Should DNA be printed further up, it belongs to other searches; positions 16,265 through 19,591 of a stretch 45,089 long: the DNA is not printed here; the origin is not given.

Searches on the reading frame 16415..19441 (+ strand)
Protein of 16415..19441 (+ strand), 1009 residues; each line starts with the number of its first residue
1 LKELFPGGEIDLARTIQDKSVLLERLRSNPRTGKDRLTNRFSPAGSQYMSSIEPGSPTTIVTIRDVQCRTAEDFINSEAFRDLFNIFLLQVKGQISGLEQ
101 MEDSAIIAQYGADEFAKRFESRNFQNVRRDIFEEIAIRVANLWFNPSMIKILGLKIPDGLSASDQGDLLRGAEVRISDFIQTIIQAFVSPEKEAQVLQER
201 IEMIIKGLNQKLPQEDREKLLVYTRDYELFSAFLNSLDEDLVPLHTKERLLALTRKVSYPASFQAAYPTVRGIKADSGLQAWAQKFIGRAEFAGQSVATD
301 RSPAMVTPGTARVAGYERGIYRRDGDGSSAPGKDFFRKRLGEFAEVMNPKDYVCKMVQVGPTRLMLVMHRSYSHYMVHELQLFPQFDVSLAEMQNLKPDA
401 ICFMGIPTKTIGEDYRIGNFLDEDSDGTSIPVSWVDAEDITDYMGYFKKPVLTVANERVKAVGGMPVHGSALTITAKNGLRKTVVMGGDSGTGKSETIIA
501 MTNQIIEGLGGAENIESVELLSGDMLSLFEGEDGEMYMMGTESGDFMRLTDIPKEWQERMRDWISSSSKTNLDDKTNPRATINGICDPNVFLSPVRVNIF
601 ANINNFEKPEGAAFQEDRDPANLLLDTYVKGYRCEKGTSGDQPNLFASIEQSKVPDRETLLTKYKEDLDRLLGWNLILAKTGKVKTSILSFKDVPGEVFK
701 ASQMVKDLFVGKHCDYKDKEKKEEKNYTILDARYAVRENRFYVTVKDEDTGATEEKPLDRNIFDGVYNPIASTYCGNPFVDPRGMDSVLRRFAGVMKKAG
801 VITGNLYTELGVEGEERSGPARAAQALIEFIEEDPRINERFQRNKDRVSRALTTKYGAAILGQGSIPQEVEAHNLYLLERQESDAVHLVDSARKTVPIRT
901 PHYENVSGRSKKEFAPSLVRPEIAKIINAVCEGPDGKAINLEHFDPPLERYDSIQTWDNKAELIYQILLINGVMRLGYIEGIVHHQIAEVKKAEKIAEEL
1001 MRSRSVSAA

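Call 31: find_related_loci(query=A2, collection=genome_contigs, flank=10000)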
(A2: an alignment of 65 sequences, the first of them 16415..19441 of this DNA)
Query A2 (1009 aa) in genome_contigs; peptide patterns used: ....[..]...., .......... (x = any residue, [..] = any of these).
600 stretches matched a pattern (row limit reached: there are more); 30 encode a relative of the query (tblastn E <= 1e-3); 30 distinct loci.
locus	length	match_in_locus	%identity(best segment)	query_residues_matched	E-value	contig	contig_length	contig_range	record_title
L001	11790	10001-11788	91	1-596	0e+0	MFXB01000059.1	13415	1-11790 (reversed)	MAG: Candidatus Peregrinibacteria bacterium RIFCSPLOWO2_01_FULL_48_20 rifcsplowo2_01_scaffold_47679, whole genome shotgu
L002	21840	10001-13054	47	1-1005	0e+0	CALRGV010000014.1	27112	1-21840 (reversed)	MAG: Candidatus Peribacteria bacterium isolate TH-Jun18-111 genome assembly, contig: TH-Jun18-C3473, whole genome shotgu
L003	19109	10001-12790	48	1-1007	0e+0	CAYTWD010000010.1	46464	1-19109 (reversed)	MAG TPA_asm: uncultured Candidatus Peribacteria bacterium isolate SRP342105_co2_394 genome assembly, contig: NODE_717_le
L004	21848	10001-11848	31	314-932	4e-75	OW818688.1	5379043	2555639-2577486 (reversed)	metagenome genome assembly, chromosome: 1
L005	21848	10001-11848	31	314-932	2e-74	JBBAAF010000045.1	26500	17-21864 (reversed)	MAG: Bacteroidales bacterium isolate SO_2017_GW3_35 scaffold_1083_c1_OW296A_2017, whole genome shotgun sequence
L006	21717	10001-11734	32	328-923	2e-74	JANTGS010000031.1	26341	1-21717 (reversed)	MAG: Flavobacteriaceae bacterium isolate bin10082 c_000000001380, whole genome shotgun sequence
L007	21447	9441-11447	32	331-993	1e-73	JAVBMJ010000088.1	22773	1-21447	MAG: Rikenellaceae bacterium isolate EPI_MAG_00048 c_000003387839, whole genome shotgun sequence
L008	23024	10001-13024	32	67-923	4e-70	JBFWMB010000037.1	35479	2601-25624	MAG: Salinivirgaceae bacterium isolate CA_2019_NHSR_8 NODE_2822_length_35479_cov_5.209437_NHSR, whole genome shotgun seq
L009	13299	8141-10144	29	329-1003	5e-70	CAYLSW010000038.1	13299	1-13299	MAG TPA_asm: uncultured Lentimicrobiaceae bacterium isolate SRP128015_co4_24 genome assembly, contig: NODE_1119_length_1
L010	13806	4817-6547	32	328-923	1e-69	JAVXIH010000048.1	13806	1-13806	MAG: Mucinivorans sp. isolate CGS5Y4-bin52 NODE_48_length_13806_cov_5.613956, whole genome shotgun sequence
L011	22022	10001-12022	30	328-993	3e-69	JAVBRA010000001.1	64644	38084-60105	MAG: Rikenellaceae bacterium isolate EPI_MAG_00181 c_000004262617, whole genome shotgun sequence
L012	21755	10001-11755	32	331-923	2e-68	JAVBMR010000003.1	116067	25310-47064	MAG: Tidjanibacter sp. isolate EPI_MAG_00057 c_000003099782, whole genome shotgun sequence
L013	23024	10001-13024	31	68-923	2e-68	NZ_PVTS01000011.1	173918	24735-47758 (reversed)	Marinilabilia salmonicolor strain MSL42 Ga0139029_111, whole genome shotgun sequence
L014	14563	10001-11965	29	276-923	6e-68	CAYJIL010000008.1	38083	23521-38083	MAG TPA_asm: uncultured Rikenellaceae bacterium isolate ERP123703_co3_276 genome assembly, contig: NODE_1098_length_3808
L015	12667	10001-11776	30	331-932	1e-67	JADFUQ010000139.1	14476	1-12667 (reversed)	MAG: Bacteroidetes bacterium isolate C2.bin.40 k83_460152, whole genome shotgun sequence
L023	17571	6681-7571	30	338-648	7e-28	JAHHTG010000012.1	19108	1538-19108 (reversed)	MAG: Thomasclavelia sp. isolate MAG076 MAG076_12, whole genome shotgun sequence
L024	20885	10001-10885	30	357-668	2e-27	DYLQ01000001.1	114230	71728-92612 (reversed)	MAG TPA_asm: Thermotoga sp. isolate SulCav_AS07-7_40_59 SulCav_AS07_7_90_length_114230_cov_33_830050, whole genome shotg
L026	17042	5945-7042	30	338-833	5e-25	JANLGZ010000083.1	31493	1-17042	MAG: archaeon isolate P6-4 k99_171502, whole genome shotgun sequence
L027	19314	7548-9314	31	331-932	7e-74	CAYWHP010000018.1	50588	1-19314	MAG TPA_asm: uncultured Porphyromonadaceae bacterium isolate SRP272421_co1_454 genome assembly, contig: NODE_1124_length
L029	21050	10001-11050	30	347-834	2e-19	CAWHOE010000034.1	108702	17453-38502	MAG: candidate division FCPU426 bacterium isolate MFD01223.bin.2.21 genome assembly, contig: contig_18739, whole genome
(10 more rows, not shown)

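Call 36: search_protein_families(library=pfam, proteins=[L024:9311-10990:+], max_evalue=0.1)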
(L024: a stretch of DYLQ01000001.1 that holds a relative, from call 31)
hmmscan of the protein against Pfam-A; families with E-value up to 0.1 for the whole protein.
L024:9311-10990:+ (560 aa): 2 families
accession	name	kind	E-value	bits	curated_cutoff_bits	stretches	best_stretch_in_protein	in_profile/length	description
PF01293.25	PEPCK_ATP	-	8.3e-06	25.2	26.5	1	307-390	174-246/465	Phosphoenolpyruvate carboxykinase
PF12775.13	AAA_7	-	0.098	12.6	25.8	0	345-365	32-52/181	P-loop containing dynein motor region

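Call 38: predict_structure(alignment_id=A2)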
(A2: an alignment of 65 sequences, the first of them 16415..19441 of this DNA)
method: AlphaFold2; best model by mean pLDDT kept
length: 1009 residues; sequences in the alignment: 65
mean_pLDDT: 89.0   pTM: 0.86
mean pLDDT of the five models: 89.0, 88.7, 86.8, 86.7, 86.4
residues with pLDDT >= 90: 638; 70-90: 321; 50-70: 40; < 50: 10
segments of 3 or more residues with pLDDT < 50: 29-37
pLDDT, mean of each block of 10 residues (from residue 1): 70 80 64 47 83 75 89 94 94 91 94 95 87 93 89 89 89 93 91 82 83 90 90 89 83 77 92 93 94 89 80 69 87 94 91 92 93 85 78 90 90 86 95 81 71 95 96 96 95 91 91 93 93 96 84 82 88 81 89 96 95 96 96 75 92 94 94 88 84 92 97 85 88 95 96 95 93 91 94 98 97 92 97 94 95 93 87 95 93 93 85 90 94 92 92 94 96 88 91 96 87
secondary structure, 60 per line:
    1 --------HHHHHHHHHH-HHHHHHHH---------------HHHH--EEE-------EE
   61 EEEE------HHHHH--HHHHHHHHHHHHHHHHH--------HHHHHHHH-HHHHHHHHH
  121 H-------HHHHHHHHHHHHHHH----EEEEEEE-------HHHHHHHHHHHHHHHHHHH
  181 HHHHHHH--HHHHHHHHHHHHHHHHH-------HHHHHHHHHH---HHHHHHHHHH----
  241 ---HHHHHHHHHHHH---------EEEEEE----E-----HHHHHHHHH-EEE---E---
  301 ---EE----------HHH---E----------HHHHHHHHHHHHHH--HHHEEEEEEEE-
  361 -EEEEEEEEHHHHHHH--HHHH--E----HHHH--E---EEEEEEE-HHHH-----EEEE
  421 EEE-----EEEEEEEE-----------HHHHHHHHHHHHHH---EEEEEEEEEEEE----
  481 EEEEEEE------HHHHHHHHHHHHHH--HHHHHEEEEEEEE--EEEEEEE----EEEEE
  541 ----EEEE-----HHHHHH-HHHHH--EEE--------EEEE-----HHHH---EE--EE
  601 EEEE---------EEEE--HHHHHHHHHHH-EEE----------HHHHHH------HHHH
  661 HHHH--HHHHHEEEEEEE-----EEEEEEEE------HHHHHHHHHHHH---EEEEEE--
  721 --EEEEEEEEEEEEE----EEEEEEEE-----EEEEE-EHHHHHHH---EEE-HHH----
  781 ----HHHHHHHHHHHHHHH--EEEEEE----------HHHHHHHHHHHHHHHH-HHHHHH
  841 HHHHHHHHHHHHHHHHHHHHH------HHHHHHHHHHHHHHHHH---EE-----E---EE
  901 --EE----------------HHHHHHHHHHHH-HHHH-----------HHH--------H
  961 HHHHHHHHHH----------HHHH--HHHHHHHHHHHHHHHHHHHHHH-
elements in order (helices of 4 or more, strands of 3 or more residues): H9-18 H20-27 H43-46 E49-51 E59-64 H71-75 H78-94 H103-110 H112-121 H129-143 E148-154 H162-187 H190-206 H214-223 H227-236 H244-255 E265-270 H281-289 E291-293 H333-346 E352-359 E362-369 H370-376 H379-382 H390-393 E400-406 H408-411 E417-423 E429-436 H448-461 E465-476 E481-487 H494-507 H510-514 E515-522 E525-531 E536-540 E545-548 H554-559 H561-565 E568-570 E579-582 H588-591 E599-604 E614-617 H620-630 E632-634 H645-650 H657-664 H667-671 E672-678 E684-691 H698-709 E713-718 E723-735 E740-747 E753-757 H760-766 E770-772 H785-799 E802-807 H818-833 H835-861 H868-884 H921-932 H934-937 H960-970 H981-984 H987-1008

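Call 40: fold_search(model_id=the predicted structure, library=pdb)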
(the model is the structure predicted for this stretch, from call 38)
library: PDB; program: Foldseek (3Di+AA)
matches with E <= 10: 501; with E <= 0.001: 82
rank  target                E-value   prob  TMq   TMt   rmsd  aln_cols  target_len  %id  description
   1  1yvy_A                3.8e-11  1.00  0.23  0.42  10.0       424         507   12  Crystal structure of Anaerobiospirillum succiniciproducens phosphoenolpyruvate carboxykinase (released 2005-07-26)
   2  6at3_A                4.7e-11  1.00  0.24  0.42   8.2       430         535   14  E. coli phosphoenolpyruvate carboxykinase Y207F mutant bound to thiosulfate and oxaloacetate (released 2018-08-29)
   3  1j3b_B                5.2e-11  1.00  0.25  0.46   5.0       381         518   13  Crystal structure of ATP-dependent phosphoenolpyruvate carboxykinase from Thermus thermophilus HB8 (released 2003-02-11)
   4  1j3b_A                5.5e-11  1.00  0.25  0.45   5.6       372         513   14  Crystal structure of ATP-dependent phosphoenolpyruvate carboxykinase from Thermus thermophilus HB8 (released 2003-02-11)
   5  4r43                  1.0e-10  1.00  0.25  0.39   6.1       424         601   12  Crystal Structure Analysis of MTB PEPCK (released 2015-04-08)
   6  2pc9_B                1.1e-10  1.00  0.24  0.45   5.2       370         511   12  Crystal Structure Of ATP-Dependent Phosphoenolpyruvate Carboxykinase From Thermus thermophilus HB8 (released 2007-10-02)
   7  1xkv_A                1.1e-10  1.00  0.25  0.45   5.2       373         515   13  Crystal Structure Of ATP-Dependent Phosphoenolpyruvate Carboxykinase From Thermus thermophilus HB8 (released 2005-10-11)
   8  4wie                  1.9e-10  1.00  0.25  0.39   7.9       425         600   13  Crystal structure of apo-PEPCK from Mycobacterium tuberculosis with glycerol (released 2014-10-22)
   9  4wpv                  2.3e-10  1.00  0.24  0.39   8.0       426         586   12  Crystal Structure of E83A mutant of Mtb PEPCK in complex with Zn2+ and phosphate ion (released 2015-11-04)
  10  1yvy_B                2.5e-10  1.00  0.24  0.44   7.7       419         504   11  Crystal structure of Anaerobiospirillum succiniciproducens phosphoenolpyruvate carboxykinase (released 2005-07-26)
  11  4wl8                  2.8e-10  1.00  0.24  0.38   8.0       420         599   13  Crystal Structure of Mtb PEPCK in complex with non-hydrolyzable analog of GTP (released 2015-10-21)
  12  2qzy_B                2.8e-10  1.00  0.23  0.37   9.7       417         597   13  The structure of chicken mitochondrial PEPCK in complex with PEP (released 2007-09-04)
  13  2rke                  2.9e-10  1.00  0.23  0.35   9.8       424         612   12  The Structure of rat cytosolic PEPCK in complex with sulfoacetate. (released 2008-01-29)
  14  2rk7_B                3.2e-10  1.00  0.23  0.36   9.6       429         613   13  The Structure of rat cytosolic PEPCK in complex with oxalate (released 2008-01-29)
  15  4gmw                  3.8e-10  1.00  0.24  0.38  16.8       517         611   14  Structure of rat cytosolic PEPCK Ld_1g in complex with PEP and GDP (released 2013-07-03)
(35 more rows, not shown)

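Call 63: search_protein_families(library=ncbifam, proteins=[L024:9311-10990:+, L026:5291-7045:+, L023:6063-7745:+], max_evalue=0.1)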
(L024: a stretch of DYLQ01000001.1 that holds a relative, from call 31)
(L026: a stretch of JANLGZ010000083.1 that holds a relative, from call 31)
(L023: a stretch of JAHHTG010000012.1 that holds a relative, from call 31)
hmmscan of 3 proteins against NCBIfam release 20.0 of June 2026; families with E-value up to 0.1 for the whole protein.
L024:9311-10990:+ (560 aa): 10 families
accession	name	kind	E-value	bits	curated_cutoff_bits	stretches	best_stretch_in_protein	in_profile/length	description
NF006821.0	PRK09344.1-3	subfamily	9e-09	34.5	369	1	306-408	178-281/525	phosphoenolpyruvate carboxykinase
TIGR03608.1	L_ocin_972_ABC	subfamily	0.00026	20.5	254.85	1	338-398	16-76/206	putative bacteriocin export ABC transporter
TIGR02211.1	LolD_lipo_ex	equivalog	0.0006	19.4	307.75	1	336-380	21-65/221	lipoprotein-releasing ABC transporter ATP-binding protein LolD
NF006820.0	PRK09344.1-2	subfamily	0.00067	18.4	636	1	307-360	191-240/529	phosphoenolpyruvate carboxykinase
NF006822.0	PRK09344.1-4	equivalog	0.0011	17.5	806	1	306-360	193-243/537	phosphoenolpyruvate carboxykinase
NF007027.0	PRK09493.1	equivalog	0.007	15.7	379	1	336-383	17-64/240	glutamine ABC transporter ATP-binding protein GlnQ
NF006823.0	PRK09344.1-5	equivalog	0.024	13.2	815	1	307-360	178-227/513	phosphoenolpyruvate carboxykinase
NF008233.0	PRK11000.1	equivalog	0.04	12.7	568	1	344-382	27-65/369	maltose/maltodextrin ABC transporter ATP-binding protein MalK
TIGR02857.1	CydD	equivalog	0.052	12.5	435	1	316-382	321-384/529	thiol reductant ABC exporter subunit CydD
NF008639.0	PRK11629.1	equivalog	0.074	12.5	360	0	338-380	28-70/234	lipoprotein-releasing ABC transporter ATP-binding protein LolD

L026:5291-7045:+ (585 aa): 5 families
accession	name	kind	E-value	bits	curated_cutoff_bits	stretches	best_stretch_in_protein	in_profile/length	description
NF006821.0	PRK09344.1-3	subfamily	1.9e-08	33.4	369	1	238-433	95-283/525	phosphoenolpyruvate carboxykinase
NF006820.0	PRK09344.1-2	subfamily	0.0007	18.3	636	1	328-381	191-240/529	phosphoenolpyruvate carboxykinase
NF006822.0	PRK09344.1-4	equivalog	0.016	13.7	806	1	328-386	194-249/537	phosphoenolpyruvate carboxykinase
NF041946.1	LuxO_transreg_Vib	equivalog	0.025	13.4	800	0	364-387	153-176/463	quorum-sensing sigma-54 dependent transcriptional regulator LuxO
NF006823.0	PRK09344.1-5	equivalog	0.066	11.8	815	1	327-400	177-249/513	phosphoenolpyruvate carboxykinase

L023:6063-7745:+ (561 aa): 4 families
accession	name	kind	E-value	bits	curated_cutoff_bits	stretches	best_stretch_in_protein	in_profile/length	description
NF006821.0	PRK09344.1-3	subfamily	3.4e-07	29.3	369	1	194-415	55-284/525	phosphoenolpyruvate carboxykinase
TIGR00679.1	hpr-ser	equivalog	0.017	14.4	240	1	334-367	134-162/300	HPr(Ser) kinase/phosphatase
TIGR00972.1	3a0107s01c2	equivalog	0.083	12.2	343.2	0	350-377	29-56/248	phosphate ABC transporter ATP-binding protein PstB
TIGR02030.1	BchI-ChlI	equivalog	0.096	11.8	466.95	0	347-376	24-53/337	magnesium chelatase ATPase subunit I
